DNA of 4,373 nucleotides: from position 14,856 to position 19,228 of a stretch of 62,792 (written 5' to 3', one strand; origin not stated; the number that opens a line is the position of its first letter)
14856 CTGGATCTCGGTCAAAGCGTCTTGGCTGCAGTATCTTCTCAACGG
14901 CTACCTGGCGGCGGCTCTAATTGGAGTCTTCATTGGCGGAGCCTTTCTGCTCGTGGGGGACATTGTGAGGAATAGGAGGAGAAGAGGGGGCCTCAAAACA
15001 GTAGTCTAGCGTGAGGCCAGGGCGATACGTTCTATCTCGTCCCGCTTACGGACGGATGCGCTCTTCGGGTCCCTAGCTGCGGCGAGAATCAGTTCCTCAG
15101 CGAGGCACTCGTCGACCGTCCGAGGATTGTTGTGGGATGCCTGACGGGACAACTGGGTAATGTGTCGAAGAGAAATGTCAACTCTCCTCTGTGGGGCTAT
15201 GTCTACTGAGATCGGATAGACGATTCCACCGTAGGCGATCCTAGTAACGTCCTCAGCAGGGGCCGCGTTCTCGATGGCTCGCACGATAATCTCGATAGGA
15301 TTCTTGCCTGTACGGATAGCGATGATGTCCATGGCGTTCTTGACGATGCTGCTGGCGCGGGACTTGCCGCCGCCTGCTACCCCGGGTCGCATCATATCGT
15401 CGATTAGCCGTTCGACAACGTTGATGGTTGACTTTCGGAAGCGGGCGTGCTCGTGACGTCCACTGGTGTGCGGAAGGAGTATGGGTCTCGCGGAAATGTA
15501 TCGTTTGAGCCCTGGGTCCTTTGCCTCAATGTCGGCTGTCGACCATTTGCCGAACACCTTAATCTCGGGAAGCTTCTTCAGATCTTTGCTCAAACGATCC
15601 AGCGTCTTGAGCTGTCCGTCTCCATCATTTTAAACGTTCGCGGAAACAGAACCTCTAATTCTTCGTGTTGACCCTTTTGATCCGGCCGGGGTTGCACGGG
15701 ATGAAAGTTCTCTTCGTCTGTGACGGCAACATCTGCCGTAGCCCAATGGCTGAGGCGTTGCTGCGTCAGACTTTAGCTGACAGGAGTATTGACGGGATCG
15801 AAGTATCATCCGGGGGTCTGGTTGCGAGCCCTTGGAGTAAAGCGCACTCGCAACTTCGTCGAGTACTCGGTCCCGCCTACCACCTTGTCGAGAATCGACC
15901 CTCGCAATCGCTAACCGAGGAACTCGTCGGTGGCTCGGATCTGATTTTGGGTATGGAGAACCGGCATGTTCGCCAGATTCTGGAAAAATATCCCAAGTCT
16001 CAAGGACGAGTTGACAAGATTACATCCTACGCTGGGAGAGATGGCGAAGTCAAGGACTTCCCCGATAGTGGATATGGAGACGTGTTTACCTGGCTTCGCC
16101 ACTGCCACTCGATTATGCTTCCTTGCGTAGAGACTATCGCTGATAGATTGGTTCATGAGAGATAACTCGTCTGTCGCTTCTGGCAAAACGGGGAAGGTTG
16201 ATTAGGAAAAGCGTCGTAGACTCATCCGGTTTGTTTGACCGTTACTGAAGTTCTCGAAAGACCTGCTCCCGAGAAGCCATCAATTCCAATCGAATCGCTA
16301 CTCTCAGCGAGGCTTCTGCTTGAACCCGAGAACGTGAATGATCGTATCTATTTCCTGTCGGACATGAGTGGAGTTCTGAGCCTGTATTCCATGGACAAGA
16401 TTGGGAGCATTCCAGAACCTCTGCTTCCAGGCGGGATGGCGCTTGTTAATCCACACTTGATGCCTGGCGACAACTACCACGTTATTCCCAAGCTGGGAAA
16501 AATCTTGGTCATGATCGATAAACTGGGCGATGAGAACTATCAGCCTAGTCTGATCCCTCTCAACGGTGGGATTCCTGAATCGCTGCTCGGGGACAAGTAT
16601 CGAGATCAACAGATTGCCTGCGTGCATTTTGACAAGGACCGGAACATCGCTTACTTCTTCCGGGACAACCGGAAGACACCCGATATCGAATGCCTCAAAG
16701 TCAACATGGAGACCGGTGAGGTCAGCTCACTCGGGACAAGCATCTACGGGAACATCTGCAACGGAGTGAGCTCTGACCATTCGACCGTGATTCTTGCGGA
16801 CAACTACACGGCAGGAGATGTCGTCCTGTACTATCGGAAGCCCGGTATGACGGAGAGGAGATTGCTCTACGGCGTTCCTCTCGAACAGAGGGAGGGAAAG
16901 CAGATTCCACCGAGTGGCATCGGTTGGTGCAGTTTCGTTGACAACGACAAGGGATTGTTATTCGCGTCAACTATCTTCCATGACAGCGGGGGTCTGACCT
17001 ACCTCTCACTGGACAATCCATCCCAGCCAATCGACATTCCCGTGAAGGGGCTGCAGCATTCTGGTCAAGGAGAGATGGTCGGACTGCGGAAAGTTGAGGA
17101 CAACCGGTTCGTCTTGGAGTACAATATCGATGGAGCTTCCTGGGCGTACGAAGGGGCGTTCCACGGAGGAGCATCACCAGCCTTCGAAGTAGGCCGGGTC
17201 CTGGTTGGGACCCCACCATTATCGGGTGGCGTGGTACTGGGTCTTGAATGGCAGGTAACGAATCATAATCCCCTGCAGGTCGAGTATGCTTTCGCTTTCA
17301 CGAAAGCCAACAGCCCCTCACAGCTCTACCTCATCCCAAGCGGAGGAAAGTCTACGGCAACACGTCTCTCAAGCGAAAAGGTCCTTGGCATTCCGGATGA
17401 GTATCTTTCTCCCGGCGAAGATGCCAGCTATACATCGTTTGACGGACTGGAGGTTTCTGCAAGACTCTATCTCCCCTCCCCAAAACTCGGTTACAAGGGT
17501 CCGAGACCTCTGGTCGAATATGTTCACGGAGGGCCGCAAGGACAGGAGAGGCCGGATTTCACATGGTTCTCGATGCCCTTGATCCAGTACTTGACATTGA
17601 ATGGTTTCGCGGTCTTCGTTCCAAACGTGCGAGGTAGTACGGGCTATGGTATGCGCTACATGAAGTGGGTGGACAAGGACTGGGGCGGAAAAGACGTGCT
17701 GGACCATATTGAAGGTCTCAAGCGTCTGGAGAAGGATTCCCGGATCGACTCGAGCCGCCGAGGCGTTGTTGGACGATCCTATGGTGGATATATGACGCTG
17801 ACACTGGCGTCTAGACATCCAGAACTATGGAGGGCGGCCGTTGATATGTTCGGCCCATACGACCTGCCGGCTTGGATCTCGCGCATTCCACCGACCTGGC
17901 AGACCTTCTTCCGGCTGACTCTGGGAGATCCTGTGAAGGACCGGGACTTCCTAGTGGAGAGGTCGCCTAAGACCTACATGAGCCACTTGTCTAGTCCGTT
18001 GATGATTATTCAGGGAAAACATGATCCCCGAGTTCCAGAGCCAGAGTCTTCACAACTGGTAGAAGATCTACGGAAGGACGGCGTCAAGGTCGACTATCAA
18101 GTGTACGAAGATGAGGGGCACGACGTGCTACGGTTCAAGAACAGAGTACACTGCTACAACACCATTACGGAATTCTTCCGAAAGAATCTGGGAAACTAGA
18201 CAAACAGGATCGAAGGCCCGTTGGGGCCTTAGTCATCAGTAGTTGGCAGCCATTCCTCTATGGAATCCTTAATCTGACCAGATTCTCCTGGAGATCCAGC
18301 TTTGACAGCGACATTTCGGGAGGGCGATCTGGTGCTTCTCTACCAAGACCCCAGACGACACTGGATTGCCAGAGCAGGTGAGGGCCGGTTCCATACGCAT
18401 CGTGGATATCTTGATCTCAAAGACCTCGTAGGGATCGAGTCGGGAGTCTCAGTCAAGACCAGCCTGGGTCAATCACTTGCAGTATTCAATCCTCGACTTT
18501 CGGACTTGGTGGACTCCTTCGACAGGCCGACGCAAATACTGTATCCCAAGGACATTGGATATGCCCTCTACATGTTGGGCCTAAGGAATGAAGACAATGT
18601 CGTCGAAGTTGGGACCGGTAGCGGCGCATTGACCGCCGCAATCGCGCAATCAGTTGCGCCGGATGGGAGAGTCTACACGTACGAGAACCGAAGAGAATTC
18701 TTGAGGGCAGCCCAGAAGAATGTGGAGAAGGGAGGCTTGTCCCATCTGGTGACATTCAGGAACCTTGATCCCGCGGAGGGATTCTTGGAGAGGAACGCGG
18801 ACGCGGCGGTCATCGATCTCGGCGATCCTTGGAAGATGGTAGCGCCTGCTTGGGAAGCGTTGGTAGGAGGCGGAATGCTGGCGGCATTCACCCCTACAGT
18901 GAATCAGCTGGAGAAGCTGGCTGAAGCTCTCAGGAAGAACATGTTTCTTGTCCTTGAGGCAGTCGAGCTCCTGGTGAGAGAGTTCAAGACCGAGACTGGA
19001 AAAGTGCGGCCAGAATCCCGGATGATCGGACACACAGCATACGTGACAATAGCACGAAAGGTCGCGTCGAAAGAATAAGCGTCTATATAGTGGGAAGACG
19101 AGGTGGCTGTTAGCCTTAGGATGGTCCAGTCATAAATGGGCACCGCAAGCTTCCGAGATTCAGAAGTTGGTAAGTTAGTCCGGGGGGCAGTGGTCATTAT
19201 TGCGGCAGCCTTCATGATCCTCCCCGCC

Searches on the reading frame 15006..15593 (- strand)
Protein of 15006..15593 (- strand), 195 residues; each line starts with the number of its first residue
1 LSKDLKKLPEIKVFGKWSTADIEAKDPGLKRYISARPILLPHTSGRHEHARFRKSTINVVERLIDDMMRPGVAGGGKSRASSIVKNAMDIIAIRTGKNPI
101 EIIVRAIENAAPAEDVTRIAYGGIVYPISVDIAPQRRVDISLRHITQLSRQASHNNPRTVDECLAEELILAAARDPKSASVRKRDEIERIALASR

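Call 10: search_protein_families(library=pfam, proteins=[window:15006-15593:-], max_evalue=0.001)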
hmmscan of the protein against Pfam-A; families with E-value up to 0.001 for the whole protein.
window:15006-15593:- (195 aa): 1 family
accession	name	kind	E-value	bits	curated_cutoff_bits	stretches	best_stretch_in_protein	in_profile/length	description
PF00177.27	Ribosomal_S7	-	1.8e-41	141.7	24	1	30-195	2-148/148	Ribosomal protein S7p/S5e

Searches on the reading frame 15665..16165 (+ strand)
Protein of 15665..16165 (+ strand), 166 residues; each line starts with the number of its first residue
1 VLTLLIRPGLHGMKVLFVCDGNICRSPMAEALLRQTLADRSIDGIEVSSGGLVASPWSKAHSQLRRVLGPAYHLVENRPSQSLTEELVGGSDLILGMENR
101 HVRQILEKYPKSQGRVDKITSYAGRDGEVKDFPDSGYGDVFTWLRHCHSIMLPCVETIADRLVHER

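Call 10: search_protein_families(library=pfam, proteins=[window:15665-16165:+], max_evalue=0.001)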
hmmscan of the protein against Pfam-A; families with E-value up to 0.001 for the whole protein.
window:15665-16165:+ (166 aa): 1 family
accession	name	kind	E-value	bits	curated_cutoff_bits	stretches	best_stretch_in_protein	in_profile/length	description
PF01451.26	LMWPc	-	8.5e-22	78.4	23.2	1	15-139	1-125/144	Low molecular weight phosphotyrosine protein phosphatase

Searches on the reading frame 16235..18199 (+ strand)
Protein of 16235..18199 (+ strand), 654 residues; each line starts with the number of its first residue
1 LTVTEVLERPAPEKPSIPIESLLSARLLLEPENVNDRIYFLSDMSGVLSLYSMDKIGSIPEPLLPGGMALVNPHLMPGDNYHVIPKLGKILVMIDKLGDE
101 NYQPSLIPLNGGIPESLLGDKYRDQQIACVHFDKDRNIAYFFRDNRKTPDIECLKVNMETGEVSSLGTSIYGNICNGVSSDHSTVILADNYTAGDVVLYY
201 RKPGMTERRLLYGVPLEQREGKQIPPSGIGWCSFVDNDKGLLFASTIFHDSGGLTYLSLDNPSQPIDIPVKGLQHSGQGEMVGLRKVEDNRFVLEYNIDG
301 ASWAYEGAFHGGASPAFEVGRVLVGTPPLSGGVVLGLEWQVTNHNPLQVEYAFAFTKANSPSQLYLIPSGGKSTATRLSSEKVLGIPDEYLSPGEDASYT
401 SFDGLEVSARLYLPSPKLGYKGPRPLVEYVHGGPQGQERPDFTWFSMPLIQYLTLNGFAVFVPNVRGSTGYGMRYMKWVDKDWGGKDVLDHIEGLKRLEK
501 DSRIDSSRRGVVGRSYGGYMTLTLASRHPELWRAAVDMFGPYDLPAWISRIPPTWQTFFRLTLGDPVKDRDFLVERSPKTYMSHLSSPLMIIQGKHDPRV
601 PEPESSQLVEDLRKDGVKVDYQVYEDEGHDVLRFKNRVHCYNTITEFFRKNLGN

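Call 10: search_protein_families(library=pfam, proteins=[window:16235-18199:+], max_evalue=0.001)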
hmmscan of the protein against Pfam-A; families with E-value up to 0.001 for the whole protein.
window:16235-18199:+ (654 aa): 9 families
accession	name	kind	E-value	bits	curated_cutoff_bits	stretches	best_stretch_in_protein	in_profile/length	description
PF00326.27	Peptidase_S9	-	2.6e-43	148.4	22.6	1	448-653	5-211/213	Prolyl oligopeptidase family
PF20434.5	BD-FAE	-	1.6e-11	44.6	26.8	1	420-612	9-215/215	BD-FAE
PF00561.26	Abhydrolase_1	-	5.7e-10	39.7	25.8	1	429-566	5-131/245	alpha/beta hydrolase fold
PF01738.24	DLH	-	1.3e-09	38.5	21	1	453-632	37-189/217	Dienelactone hydrolase family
PF12146.15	Hydrolase_4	-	5e-08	33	27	1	448-557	22-124/239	Serine aminopeptidase, S33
PF02129.25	Peptidase_S15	-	4.7e-06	26.9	23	1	403-546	1-134/262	X-Pro dipeptidyl-peptidase (S15 family)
PF07859.19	Abhydrolase_3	-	1e-05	25.9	25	1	487-631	51-208/210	alpha/beta hydrolase fold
PF12697.13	Abhydrolase_6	-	0.00014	23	26.3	1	430-629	4-204/217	Alpha/beta hydrolase family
PF00756.26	Esterase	-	0.00023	21.5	22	1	497-555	105-165/251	Putative esterase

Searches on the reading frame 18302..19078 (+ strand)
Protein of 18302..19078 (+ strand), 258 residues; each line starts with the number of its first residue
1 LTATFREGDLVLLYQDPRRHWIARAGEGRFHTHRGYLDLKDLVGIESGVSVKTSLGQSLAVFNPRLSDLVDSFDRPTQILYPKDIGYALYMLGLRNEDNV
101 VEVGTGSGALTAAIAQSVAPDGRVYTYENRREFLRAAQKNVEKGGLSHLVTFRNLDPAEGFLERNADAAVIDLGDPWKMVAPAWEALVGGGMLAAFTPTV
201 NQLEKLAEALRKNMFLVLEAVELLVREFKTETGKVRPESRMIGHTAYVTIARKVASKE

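Call 10: search_protein_families(library=pfam, proteins=[window:18302-19078:+], max_evalue=0.001)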
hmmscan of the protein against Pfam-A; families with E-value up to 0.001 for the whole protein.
window:18302-19078:+ (258 aa): 10 families
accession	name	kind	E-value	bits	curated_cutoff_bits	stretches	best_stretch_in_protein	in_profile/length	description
PF08704.16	GCD14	-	5e-34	118.5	26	1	74-234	18-183/247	tRNA methyltransferase complex GCD14 subunit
PF01135.25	PCMT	-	2.9e-10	40.7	20.3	1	81-164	58-140/210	Protein-L-isoaspartate(D-aspartate) O-methyltransferase (PCMT)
PF13847.12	Methyltransf_31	-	1.5e-07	31.6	27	1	96-227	3-117/145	Methyltransferase domain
PF14801.12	TrmI-like_N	-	2.2e-06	27.9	24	1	5-51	3-50/50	TrmI-like N-terminal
PF01596.23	Methyltransf_3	-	2.7e-05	24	22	1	89-156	36-104/204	O-methyltransferase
PF00398.26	RrnaAD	-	3e-05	23.7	24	1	91-144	25-75/263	Ribosomal RNA adenine dimethylase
PF13649.12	Methyltransf_25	-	4.5e-05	24.5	27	1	100-168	1-67/97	Methyltransferase domain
PF05175.20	MTS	-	0.00016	21.8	23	1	84-169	17-102/170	Methyltransferase small domain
PF13578.12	Methyltransf_24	-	0.0002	22.6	26.3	1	101-185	1-88/105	Methyltransferase domain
PF08242.18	Methyltransf_12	-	0.00052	21.1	30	0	101-170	1-70/98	Methyltransferase domain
